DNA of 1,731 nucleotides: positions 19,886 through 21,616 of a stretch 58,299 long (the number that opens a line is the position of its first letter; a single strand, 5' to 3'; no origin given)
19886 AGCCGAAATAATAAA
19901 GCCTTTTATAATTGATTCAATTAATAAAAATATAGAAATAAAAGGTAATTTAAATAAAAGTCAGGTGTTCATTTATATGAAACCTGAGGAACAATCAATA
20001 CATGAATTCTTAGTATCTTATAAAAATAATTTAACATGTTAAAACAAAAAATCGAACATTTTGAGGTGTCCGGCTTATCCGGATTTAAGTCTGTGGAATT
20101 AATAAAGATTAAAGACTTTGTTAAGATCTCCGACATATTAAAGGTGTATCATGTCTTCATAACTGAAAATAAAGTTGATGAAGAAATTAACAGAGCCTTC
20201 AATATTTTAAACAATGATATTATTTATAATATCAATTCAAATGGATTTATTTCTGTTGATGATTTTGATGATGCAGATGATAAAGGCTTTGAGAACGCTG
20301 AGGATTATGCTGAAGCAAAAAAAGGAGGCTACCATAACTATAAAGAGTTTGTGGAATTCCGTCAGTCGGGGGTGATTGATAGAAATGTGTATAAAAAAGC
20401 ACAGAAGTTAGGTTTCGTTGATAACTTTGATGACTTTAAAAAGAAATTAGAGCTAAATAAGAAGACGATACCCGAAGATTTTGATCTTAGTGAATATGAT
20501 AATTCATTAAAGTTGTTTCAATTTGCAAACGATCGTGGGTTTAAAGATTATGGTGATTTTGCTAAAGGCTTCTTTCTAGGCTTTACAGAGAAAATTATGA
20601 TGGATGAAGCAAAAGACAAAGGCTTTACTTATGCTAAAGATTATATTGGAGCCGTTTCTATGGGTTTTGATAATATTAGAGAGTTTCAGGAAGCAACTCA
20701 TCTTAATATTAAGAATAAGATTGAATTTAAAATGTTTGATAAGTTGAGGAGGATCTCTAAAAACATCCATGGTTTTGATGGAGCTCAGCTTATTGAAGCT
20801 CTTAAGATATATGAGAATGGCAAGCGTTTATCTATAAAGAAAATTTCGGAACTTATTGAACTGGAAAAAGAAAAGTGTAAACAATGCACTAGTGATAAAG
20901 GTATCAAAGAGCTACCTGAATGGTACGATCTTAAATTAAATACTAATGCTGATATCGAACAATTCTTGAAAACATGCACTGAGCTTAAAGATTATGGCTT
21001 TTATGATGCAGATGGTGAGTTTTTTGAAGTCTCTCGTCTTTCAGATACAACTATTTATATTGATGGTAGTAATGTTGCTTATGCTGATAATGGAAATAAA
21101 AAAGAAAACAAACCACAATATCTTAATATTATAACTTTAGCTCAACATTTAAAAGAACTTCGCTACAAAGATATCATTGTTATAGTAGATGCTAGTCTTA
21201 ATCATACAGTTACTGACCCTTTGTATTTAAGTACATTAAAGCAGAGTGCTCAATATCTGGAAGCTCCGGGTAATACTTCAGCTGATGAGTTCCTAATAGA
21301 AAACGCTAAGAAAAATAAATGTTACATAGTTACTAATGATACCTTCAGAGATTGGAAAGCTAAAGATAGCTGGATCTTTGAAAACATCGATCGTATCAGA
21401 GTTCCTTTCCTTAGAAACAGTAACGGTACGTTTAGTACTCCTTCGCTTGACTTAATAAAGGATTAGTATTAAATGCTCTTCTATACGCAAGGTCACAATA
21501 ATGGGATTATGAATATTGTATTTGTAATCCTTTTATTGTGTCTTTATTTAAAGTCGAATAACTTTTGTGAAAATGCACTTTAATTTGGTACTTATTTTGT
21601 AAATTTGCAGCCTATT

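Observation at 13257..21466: Candidate undescribed system: orphan protein + six tandem MELLYID-family paralogues + translationally coupled NYN RNase in one AT-rich operon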

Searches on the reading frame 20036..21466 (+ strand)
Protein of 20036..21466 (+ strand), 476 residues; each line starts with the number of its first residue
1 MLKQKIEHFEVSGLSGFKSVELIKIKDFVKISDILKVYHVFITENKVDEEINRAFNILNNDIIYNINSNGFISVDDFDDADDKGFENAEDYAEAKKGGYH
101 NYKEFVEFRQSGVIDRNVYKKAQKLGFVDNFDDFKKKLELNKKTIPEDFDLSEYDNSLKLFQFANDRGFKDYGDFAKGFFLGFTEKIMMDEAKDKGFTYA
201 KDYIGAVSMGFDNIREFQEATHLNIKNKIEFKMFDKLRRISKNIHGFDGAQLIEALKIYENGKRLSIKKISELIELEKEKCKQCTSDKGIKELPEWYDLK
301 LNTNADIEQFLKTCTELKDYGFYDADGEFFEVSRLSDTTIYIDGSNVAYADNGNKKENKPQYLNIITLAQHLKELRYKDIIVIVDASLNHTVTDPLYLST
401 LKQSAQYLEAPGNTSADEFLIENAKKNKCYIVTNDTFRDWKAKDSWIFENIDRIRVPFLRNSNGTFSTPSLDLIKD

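Call 3: search_protein_families(library=pfam, proteins=[window:20036-21466:+], max_evalue=1)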
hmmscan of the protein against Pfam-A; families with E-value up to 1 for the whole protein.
window:20036-21466:+ (476 aa): 3 families
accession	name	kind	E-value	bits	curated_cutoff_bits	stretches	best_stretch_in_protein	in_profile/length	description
PF11977.14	RNase_Zc3h12a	-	8.1e-14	52.1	23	1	338-449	3-123/154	Zc3h12a-like Ribonuclease NYN domain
PF16953.11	PRORP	-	0.00063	19.9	39.1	1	340-442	65-169/242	Protein-only RNase P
PF14367.12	DUF4411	-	0.033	14.4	23.5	1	413-443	100-130/159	Domain of unknown function (DUF4411)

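Call 4: search_protein_families(library=padloc, proteins=[window:20036-21466:+], max_evalue=1)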
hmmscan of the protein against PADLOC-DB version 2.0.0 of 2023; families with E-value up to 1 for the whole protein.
window:20036-21466:+ (476 aa): 0 families

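Call 5: search_protein_families(library=ncbifam, proteins=[window:20036-21466:+], max_evalue=1)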
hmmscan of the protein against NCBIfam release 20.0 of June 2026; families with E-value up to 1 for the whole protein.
window:20036-21466:+ (476 aa): 0 families

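Call 9: search_protein_families(library=phrogs, proteins=[window:20036-21466:+], max_evalue=1)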
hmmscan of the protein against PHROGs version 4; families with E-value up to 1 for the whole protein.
window:20036-21466:+ (476 aa): 4 families
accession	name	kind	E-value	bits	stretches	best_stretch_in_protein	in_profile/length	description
phrog_21531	-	unknown function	0.021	15.9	1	41-104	12-73/81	-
phrog_3498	-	DNA, RNA and nucleotide metabolism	0.043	14.6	1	263-313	57-106/256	NAD-dependent DNA ligase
phrog_20096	-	unknown function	0.061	14.7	1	280-315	53-88/95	-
phrog_30167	-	unknown function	0.17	12.9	1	170-206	16-52/60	-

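Call 19: find_homologous_proteins(query=window:20036-21466:+, max_evalue=0.001)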
Query window:20036-21466:+ (476 aa): 41 proteins with E <= 0.001 among 8000 candidates.
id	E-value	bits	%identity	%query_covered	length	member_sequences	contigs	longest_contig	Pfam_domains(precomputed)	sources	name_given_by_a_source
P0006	0.0e+0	1031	97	100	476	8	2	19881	PF11977.15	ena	-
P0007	1.7e-270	916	84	100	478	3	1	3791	PF11977.15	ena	-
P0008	9.5e-267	903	85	100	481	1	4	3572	PF11977.15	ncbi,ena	-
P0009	4.1e-186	638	59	100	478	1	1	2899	PF11977.15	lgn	-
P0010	3.3e-185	635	59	99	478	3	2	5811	PF11977.15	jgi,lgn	jgi:hypothetical protein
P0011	2.2e-181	622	59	100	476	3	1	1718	PF11977.15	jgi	jgi:hypothetical protein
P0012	2.0e-173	596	56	100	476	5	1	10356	PF11977.15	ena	-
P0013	1.2e-170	587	58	94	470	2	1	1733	PF11977.15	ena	-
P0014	5.0e-162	558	54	99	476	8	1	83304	PF11977.15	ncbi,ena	-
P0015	2.8e-141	490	50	100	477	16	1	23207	PF11977.15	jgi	-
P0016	2.1e-136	474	49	96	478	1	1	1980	PF11977.15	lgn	-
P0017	4.3e-131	456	47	99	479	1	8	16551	PF11977.15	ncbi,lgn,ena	-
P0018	9.6e-130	452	47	99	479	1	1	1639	PF11977.15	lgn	-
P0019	9.0e-129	449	46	97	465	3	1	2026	PF11977.15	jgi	jgi:DNA-binding transcriptional MerR regulator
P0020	2.9e-128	447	47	96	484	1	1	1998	PF11977.15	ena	-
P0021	1.0e-127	445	46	96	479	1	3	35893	PF11977.15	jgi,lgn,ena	jgi:hypothetical protein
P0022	2.0e-125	437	44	99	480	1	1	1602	PF11977.15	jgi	jgi:hypothetical protein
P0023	7.4e-125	436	44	99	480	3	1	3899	PF11977.15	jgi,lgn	-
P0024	1.8e-124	434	46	96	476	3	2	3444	PF11977.15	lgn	-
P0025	6.2e-123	429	46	96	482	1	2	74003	PF11977.15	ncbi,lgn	-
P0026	1.1e-122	428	50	84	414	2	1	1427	PF11977.15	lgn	-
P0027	1.7e-122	428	45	96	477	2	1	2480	PF11977.15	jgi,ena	-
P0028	1.8e-122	428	45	98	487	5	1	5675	PF11977.15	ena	-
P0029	3.3e-122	427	44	99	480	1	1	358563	PF11977.15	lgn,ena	-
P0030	3.5e-120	420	44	97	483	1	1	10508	PF11977.15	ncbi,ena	-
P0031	2.5e-119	417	45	96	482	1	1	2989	PF11977.15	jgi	jgi:hypothetical protein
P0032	2.6e-118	414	42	99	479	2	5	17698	PF11977.15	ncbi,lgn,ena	-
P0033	2.9e-118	414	46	97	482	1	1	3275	PF11977.15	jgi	jgi:hypothetical protein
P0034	4.1e-118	413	44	96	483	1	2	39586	PF11977.15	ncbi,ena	-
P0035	1.1e-116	409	45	92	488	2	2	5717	PF11977.15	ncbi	ncbi:MAG: NYN domain-containing protein [Bacteroidia bacterium]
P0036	2.1e-116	408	44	96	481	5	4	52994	PF11977.15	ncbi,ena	-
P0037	1.3e-111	392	42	96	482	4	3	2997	PF11977.15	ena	-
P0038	1.9e-111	391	41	99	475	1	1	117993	PF11977.15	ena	-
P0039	1.3e-108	382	42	96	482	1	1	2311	PF11977.15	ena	-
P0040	3.4e-88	315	40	96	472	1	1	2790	PF11977.15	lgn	-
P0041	3.8e-86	308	35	97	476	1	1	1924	PF11977.15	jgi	jgi:hypothetical protein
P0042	1.6e-85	306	39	93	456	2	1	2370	PF16953.12,PF11977.15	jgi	jgi:hypothetical protein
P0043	4.6e-85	304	37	93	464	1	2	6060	PF11977.15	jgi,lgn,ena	jgi:hypothetical protein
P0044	5.1e-84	301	34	96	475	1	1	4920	PF11977.15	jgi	jgi:hypothetical protein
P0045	8.1e-78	281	33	97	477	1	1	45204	PF11977.15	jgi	jgi:hypothetical protein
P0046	5.5e-64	235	33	99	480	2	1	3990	PF16953.12,PF11977.15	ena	-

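Call 21: find_encoding_contigs(protein=P0014, flank=10000, max_places=2)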
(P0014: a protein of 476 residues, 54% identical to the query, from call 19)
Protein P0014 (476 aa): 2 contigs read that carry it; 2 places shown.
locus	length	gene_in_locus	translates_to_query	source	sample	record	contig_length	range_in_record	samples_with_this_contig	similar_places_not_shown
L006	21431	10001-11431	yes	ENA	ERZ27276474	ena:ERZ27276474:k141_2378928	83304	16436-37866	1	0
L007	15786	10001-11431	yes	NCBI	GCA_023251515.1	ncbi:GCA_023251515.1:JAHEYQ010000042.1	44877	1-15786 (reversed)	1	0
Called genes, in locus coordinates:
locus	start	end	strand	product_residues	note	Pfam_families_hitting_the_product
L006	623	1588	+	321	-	-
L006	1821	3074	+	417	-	PF13289:SIR2_2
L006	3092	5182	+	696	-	PF01580:FtsK_SpoIIIE (faint), PF01935:DUF87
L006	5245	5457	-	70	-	-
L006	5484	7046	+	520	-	-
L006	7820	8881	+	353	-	-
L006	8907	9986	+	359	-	-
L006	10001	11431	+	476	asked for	PF11977:RNase_Zc3h12a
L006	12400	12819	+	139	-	-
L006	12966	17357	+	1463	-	PF00873:ACR_tran, PF02321:OEP (weak)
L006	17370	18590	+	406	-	PF25919:BSH_CusB (faint), PF25917:BSH_RND (faint), PF25973:BSH_CzcB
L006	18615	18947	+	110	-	PF00543:P-II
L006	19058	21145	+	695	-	PF00403:HMA, PF00122:E1-E2_ATPase, PF08282:Hydrolase_3 (faint), PF00702:Hydrolase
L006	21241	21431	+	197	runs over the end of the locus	PF02411:MerT, PF00403:HMA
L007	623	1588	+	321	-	-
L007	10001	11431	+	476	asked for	PF11977:RNase_Zc3h12a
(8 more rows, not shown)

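Call 22: find_encoding_contigs(protein=P0029, flank=10000, max_places=2)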
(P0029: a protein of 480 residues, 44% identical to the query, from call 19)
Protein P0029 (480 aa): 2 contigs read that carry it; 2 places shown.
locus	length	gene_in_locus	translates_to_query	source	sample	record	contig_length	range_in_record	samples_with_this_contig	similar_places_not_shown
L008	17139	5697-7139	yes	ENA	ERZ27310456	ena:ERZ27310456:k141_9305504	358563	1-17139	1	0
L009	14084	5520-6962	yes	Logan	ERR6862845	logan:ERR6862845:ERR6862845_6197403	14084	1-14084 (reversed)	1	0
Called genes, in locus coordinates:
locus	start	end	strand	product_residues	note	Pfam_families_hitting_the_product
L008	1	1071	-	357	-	?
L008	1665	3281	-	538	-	-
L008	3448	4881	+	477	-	-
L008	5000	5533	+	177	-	PF13371:TPR_9 (faint), PF00515:TPR_1 (weak), PF07719:TPR_2 (faint), PF13424:TPR_12 (faint), PF13181:TPR_8 (faint), PF13414:TPR_11 (faint), PF00515:TPR_1 (weak)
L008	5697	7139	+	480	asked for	PF11977:RNase_Zc3h12a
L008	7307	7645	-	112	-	-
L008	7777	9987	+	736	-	PF07715:Plug (faint), PF13620:CarboxypepD_reg, PF13715:CarbopepD_reg_2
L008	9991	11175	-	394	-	PF01189:Methyltr_RsmB-F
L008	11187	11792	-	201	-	PF02834:LigT_PEase (faint), PF13563:2_5_RNA_ligase2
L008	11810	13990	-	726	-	PF00521:DNA_topoisoIV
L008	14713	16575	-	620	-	PF02518:HATPase_c, PF00204:DNA_gyraseB, PF01751:Toprim, PF00986:DNA_gyraseB_C (faint)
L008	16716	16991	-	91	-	PF01329:Pterin_4a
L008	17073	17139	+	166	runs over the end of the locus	-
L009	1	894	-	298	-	?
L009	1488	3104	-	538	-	-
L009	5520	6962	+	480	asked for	PF11977:RNase_Zc3h12a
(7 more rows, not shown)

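Call 36: find_related_loci(query=A3, collection=genome_contigs, flank=10000)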
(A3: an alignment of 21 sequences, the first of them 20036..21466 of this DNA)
Query A3 (476 aa) in genome_contigs; peptide patterns used: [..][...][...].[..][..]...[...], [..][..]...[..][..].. (x = any residue, [..] = any of these).
157 stretches matched a pattern; 110 encode a relative of the query (tblastn E <= 1e-3); the best 80 are kept; 80 distinct loci.
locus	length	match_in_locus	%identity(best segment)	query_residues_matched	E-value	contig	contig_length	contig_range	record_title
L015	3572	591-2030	85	1-476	0e+0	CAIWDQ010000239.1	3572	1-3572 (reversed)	uncultured bacterium isolate Umea3p4_bin-1352 genome assembly, contig: bin-1352:239/657, whole genome shotgun sequence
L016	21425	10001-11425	57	1-475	0e+0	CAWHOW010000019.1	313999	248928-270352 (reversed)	MAG: uncultured Bacteroidetes bacterium isolate MFD04780.bin.1.106 genome assembly, contig: contig_20188, whole genome s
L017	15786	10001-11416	54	1-472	5e-168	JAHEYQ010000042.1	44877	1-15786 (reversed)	MAG: Bacteroidales bacterium isolate nzgw131 NODE_455_length_44878_cov_4.281386, whole genome shotgun sequence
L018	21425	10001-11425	50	1-475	7e-149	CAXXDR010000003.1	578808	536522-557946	MAG: Bacteroidales bacterium isolate 880eb77f-9e96-4161-ad76-3daa2caaf06e genome assembly, contig: contig_3, whole genom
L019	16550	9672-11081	47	5-474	7e-135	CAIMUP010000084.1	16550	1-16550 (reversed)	MAG: uncultured Bacteroidetes bacterium isolate Umea1_bin-1585 genome assembly, contig: bin-1585:084/143, whole genome s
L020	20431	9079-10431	46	5-459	6e-131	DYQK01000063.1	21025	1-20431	MAG TPA_asm: Rikenella microfusus isolate SulCav_GS10_10_34_87 SulCav_GS10_10_3090_length_21025_cov_52_107725, whole gen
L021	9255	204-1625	46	5-472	4e-130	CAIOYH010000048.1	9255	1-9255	uncultured bacterium isolate Kiruna_bin-04925 genome assembly, contig: bin-04925:048/230, whole genome shotgun sequence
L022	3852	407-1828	46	5-472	2e-133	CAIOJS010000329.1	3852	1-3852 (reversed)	uncultured bacterium isolate AlinenLipids_bin-6511 genome assembly, contig: bin-6511:329/558, whole genome shotgun seque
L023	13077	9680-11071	46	5-467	2e-126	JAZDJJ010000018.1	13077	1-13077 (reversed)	MAG: Bacteroidota bacterium isolate MEGAHIT-group-0.474 k141_5401665, whole genome shotgun sequence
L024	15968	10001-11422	45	5-472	2e-126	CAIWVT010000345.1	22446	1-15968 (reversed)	uncultured bacterium isolate KR_bin-2776 genome assembly, contig: bin-2776:345/679, whole genome shotgun sequence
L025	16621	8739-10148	42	5-474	2e-122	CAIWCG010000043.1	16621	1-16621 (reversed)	MAG: uncultured Bacteroidetes bacterium isolate Umea1_bin-0439 genome assembly, contig: bin-0439:043/296, whole genome s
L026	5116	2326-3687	42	7-459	4e-119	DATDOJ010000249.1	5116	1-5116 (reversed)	MAG TPA_asm: Bacteroidia bacterium isolate SMAG_U7891 k141_1976164, whole genome shotgun sequence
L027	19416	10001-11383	44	5-459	2e-115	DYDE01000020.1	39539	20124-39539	MAG TPA_asm: Marinifilum sp. isolate IMS_BF NODE_137_length_39586_cov_5.42885, whole genome shotgun sequence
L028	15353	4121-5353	45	55-459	7e-112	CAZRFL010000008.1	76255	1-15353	MAG TPA_asm: uncultured Bacteroidales bacterium isolate SRP272421_co1_615 genome assembly, contig: NODE_442_length_76255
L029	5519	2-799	55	207-472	6e-92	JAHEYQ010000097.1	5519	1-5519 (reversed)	MAG: Bacteroidales bacterium isolate nzgw131 NODE_13027_length_5520_cov_3.212262, whole genome shotgun sequence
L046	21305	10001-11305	31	18-472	6e-57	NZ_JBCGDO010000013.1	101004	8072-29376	Flavobacterium aureirubrum strain J3 NODE_13_length_101004_cov_170.931431, whole genome shotgun sequence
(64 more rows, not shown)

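Call 40: find_encoding_contigs(protein=P0006, flank=10000, max_places=2)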
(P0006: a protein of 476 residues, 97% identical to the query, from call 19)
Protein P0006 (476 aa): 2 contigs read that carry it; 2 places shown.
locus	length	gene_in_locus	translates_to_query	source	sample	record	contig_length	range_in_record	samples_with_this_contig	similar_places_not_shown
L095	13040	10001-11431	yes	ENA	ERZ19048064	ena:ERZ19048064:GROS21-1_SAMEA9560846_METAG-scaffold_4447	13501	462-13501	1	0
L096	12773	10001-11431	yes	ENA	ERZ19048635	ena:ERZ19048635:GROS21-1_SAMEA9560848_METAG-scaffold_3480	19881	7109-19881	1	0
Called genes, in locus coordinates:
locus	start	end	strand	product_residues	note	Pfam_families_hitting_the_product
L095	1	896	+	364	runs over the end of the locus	-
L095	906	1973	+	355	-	-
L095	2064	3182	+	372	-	-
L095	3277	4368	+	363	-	-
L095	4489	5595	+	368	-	-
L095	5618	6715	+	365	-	-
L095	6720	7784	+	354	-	-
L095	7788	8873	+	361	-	-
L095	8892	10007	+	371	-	-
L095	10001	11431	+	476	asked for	PF11977:RNase_Zc3h12a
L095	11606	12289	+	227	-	PF00702:Hydrolase, PF13419:HAD_2, PF13242:Hydrolase_like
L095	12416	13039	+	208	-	?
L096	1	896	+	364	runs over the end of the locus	-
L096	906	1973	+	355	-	-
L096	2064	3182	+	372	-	-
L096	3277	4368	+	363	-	-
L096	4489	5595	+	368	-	-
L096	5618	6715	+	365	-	-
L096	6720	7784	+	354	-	-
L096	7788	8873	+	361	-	-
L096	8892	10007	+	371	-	-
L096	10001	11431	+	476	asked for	PF11977:RNase_Zc3h12a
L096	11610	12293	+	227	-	PF00702:Hydrolase, PF13419:HAD_2, PF13242:Hydrolase_like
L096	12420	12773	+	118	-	?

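Call 46: search_solved_structures(query=A3, max_evalue=1)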
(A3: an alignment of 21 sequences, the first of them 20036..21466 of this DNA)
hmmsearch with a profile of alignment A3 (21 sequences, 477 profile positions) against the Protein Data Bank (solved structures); distinct sequences matched with E-value up to 1: 11.
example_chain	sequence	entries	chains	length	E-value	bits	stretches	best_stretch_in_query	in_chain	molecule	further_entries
7ndi_A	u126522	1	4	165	9.1e-06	28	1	341-454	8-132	Probable ribonuclease ZC3H12C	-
7ndh_A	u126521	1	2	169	9.8e-06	27.9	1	341-454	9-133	Probable ribonuclease ZC3H12C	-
8wzc_A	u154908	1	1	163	1.9e-05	27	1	340-460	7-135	Protein KHNYN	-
6sjd_B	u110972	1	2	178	2.4e-05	26.6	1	341-445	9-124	Probable ribonuclease ZC3H12B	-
9s2d_A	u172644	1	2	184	3.5e-05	26.1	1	340-460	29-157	Protein KHNYN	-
3v32_B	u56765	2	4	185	9.3e-05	24.7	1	341-442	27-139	Ribonuclease ZC3H12A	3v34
7ndk_A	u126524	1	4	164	0.0001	24.6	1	341-454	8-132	Probable ribonuclease ZC3H12C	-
3v33_A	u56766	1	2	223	0.00016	24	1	341-442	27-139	Ribonuclease ZC3H12A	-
7ndj_A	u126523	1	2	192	0.00017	23.9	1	341-454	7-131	Probable ribonuclease ZC3H12C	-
5h9v_A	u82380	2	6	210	0.00021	23.6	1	341-442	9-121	Ribonuclease ZC3H12A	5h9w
4g23_A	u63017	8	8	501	0.61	12.1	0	403-441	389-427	Pentatricopeptide repeat-containing protein At2g32230, mitochondrial | Proteinaceous RNase P 1, chloroplastic/mitochondrial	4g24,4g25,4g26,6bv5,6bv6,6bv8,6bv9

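Call 63: search_protein_families(library=padloc, alignment_id=A5, max_evalue=0.00001)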
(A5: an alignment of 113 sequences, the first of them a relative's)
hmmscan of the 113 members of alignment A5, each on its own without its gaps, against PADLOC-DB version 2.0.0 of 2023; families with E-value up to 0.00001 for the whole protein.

A. member 1, L006:3092-5179:+ (696 aa): 16 families
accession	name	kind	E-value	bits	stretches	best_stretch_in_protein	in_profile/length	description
PDLC04102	HerA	-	1.6e-171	569.9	1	5-679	7-640/654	-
PDLC04106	HerA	-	1.5e-119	398.5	1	6-693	5-664/667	-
PDLC04098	HerA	-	2.7e-107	358.1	1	3-691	8-683/686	-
PDLC04105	HerA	-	4.4e-102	340.5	1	5-680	9-557/576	-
PDLC02185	HerA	-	1.4e-68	230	2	496-678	397-581/585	-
PDLC02188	HerA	-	2.6e-64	216.1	1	41-681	35-565/578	-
PDLC04100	HerA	-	2.1e-63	212.9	2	503-679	398-575/580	-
PDLC04103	HerA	-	1e-58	197.1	2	499-677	393-575/579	-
PDLC04097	HerA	-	4.1e-54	182.3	2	2-395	2-380/618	-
PDLC04104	HerA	-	1.1e-43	147.5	1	502-678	177-356/379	-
PDLC04140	mad8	-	1.4e-27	95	1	171-659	28-300/314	mads_8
PDLC04101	HerA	-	2.7e-26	90.2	1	5-276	11-260/400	-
PDLC04107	HerA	-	6.9e-21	72.6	1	5-296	11-282/306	-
PDLC04099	HerA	-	1.2e-19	68.5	1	5-220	9-212/214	-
PDLC01055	HerA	-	8.4e-15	52.6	1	540-657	408-523/532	Type III coevolved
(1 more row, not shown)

B. families by the number of members that match (of 113 scanned): 181 families (the first 25 are shown)
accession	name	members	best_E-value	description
PDLC04134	mad2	4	9.4e-19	mads_2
PDLC03609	REase_MTase_IIG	2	1.4e-290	Type IIG restriction enzyme-methyltransferase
PDLC03612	REase_MTase_IIG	2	3.3e-78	Type IIG restriction enzyme-methyltransferase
PDLC03604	REase_MTase_IIG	2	1e-62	Type IIG restriction enzyme-methyltransferase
PDLC03596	REase_MTase_IIG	2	1.2e-58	Type IIG restriction enzyme-methyltransferase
PDLC03601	REase_MTase_IIG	2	7.4e-58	Type IIG restriction enzyme-methyltransferase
PDLC03629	REase_MTase_IIG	2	5.9e-55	Type IIG restriction enzyme-methyltransferase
PDLC03335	MTase_II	2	1.7e-49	Type II methyltransferase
PDLC03250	MTase_II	2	7.4e-42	Type II methyltransferase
PDLC02643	DrmMI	2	1.2e-33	DrmMI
PDLC02521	PglX|PglXI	2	2.2e-33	PglX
PDLC03226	MTase_II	2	1e-30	Type II methyltransferase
PDLC03313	MTase_II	2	2.4e-30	Type II methyltransferase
PDLC03348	MTase_II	2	6e-29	Type II methyltransferase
PDLC02525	PglX|PglXI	2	9.8e-28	PglX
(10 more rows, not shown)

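Call 64: search_protein_families(library=pfam, alignment_id=A5, max_evalue=0.00001)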
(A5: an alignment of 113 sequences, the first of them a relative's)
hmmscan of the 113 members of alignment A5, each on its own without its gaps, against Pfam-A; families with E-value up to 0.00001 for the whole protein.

A. member 1, L006:3092-5179:+ (696 aa): 2 families
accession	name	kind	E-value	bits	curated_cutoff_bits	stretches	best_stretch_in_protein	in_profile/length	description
PF01935.23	DUF87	-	2.5e-25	90.3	23.2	1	149-338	2-174/220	Helicase HerA, central domain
PF01580.24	FtsK_SpoIIIE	-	4.9e-06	26.6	24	0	163-194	31-63/221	FtsK/SpoIIIE family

B. families by the number of members that match (of 113 scanned): 150 families (the first 25 are shown)
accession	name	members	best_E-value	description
PF18962.6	Por_Secre_tail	7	8.8e-15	Secretion system C-terminal sorting domain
PF13620.12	CarboxypepD_reg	3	7.9e-17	Carboxypeptidase regulatory-like domain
PF00890.30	FAD_binding_2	2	1.3e-90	FAD binding domain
PF01144.29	CoA_trans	2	4.3e-75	Coenzyme A transferase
PF00557.29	Peptidase_M24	2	3e-59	Metallopeptidase family M24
PF07669.17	Eco57I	2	1.3e-41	Eco57I restriction-modification methylase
PF05195.22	AMP_N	2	5.4e-31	Aminopeptidase P, N-terminal domain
PF05970.20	PIF1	2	5.8e-31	PIF1-like helicase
PF07715.20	Plug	2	3.7e-27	TonB-dependent Receptor Plug Domain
PF00919.26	UPF0004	2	7.4e-27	Uncharacterized protein family UPF0004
PF04055.27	Radical_SAM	2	1.1e-26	Radical SAM superfamily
PF00004.35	AAA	2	1.4e-24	ATPase family associated with various cellular activities (AAA)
PF14493.12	HTH_40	2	2.8e-23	Helix-turn-helix domain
PF13715.12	CarbopepD_reg_2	2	2.9e-20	CarboxypepD_reg-like domain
PF02384.22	N6_Mtase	2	8.1e-20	N-6 DNA Methylase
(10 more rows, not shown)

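Call 79: find_related_loci(query=A3, collection=viral_contigs, flank=8000)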
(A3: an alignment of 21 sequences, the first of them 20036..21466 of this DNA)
Query A3 (476 aa) in viral_contigs; peptide patterns used: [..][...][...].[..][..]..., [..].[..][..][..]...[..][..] (x = any residue, [..] = any of these).
61 stretches matched a pattern, but none encodes a relative of the query by tblastn (E <= 1e-3).
